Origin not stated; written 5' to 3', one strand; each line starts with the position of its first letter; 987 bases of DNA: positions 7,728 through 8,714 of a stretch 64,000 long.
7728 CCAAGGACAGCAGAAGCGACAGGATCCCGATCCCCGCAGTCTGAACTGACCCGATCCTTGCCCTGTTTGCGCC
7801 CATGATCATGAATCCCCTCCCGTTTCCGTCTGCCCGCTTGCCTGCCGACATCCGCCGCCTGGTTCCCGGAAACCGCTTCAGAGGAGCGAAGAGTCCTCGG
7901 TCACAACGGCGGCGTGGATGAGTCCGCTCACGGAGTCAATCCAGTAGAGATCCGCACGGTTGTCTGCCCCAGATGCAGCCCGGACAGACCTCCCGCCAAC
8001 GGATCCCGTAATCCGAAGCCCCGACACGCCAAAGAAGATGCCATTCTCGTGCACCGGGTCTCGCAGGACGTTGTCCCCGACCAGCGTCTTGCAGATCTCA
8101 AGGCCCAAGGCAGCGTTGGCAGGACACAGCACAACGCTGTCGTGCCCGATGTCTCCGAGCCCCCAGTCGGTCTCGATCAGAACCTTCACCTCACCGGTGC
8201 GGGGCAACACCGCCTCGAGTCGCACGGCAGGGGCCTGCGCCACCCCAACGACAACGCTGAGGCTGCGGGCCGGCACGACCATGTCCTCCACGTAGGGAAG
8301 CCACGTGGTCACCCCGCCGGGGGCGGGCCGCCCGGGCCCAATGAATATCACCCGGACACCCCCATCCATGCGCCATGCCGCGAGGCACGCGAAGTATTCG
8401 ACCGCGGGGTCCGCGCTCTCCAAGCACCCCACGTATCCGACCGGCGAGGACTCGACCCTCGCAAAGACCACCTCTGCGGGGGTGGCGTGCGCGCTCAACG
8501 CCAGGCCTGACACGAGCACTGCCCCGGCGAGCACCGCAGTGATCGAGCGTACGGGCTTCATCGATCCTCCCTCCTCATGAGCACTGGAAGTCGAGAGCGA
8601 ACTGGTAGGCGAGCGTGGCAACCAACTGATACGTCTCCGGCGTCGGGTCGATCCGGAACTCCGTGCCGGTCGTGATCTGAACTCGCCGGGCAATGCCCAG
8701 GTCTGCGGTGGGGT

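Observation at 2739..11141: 8-kb operon of large secreted proteins of unknown function with CarboxypepD_reg-like domains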

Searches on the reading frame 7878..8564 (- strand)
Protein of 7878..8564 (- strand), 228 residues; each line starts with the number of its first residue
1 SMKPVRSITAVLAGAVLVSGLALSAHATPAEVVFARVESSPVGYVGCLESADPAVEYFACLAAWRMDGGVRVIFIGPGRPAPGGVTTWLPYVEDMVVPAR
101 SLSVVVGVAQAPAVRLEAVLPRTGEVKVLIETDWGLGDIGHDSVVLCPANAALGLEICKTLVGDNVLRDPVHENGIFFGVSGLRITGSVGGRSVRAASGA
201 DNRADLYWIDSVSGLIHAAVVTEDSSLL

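Call 4: search_protein_families(library=pfam, proteins=[window:7878-8564:-], max_evalue=1)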
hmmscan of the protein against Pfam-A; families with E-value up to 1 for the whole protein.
window:7878-8564:- (228 aa): 0 families

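Call 5: search_protein_families(library=ncbifam, proteins=[window:7878-8564:-], max_evalue=1)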
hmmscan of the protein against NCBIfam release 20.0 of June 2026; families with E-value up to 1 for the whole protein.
window:7878-8564:- (228 aa): 0 families

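Call 71: search_protein_families(library=phrogs, proteins=[window:7878-8561:-], max_evalue=0.01)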
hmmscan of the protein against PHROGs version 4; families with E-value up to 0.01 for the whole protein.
window:7878-8561:- (227 aa): 0 families

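Call 83: list_cluster_members(proteins=[window:7878-8561:-, window:3696-4523:-, window:3696-4472:-, window:2739-3419:-, window:2739-3413:-, window:4557-5099:-, window:4557-5075:-, window:4557-5057:-, window:4557-4973:-, window:4557-4958:-])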
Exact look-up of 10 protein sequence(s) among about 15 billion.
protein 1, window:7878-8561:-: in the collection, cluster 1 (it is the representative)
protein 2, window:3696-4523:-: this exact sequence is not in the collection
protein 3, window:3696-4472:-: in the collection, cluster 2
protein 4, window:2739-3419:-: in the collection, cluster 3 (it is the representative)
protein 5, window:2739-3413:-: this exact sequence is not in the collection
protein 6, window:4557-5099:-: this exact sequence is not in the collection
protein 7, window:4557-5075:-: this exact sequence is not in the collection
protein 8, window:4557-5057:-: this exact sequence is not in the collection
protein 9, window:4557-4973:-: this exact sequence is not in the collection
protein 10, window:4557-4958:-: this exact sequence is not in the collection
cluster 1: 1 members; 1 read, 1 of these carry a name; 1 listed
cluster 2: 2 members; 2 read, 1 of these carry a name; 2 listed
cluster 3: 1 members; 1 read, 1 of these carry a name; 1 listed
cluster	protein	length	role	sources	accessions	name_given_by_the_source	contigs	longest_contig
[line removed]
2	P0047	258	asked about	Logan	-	-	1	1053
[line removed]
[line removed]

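Call 88: search_solved_structures(query=A6, max_evalue=1)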
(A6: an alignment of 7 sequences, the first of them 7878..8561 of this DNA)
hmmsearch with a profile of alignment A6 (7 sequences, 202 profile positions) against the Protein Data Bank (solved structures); distinct sequences matched with E-value up to 1: 0.
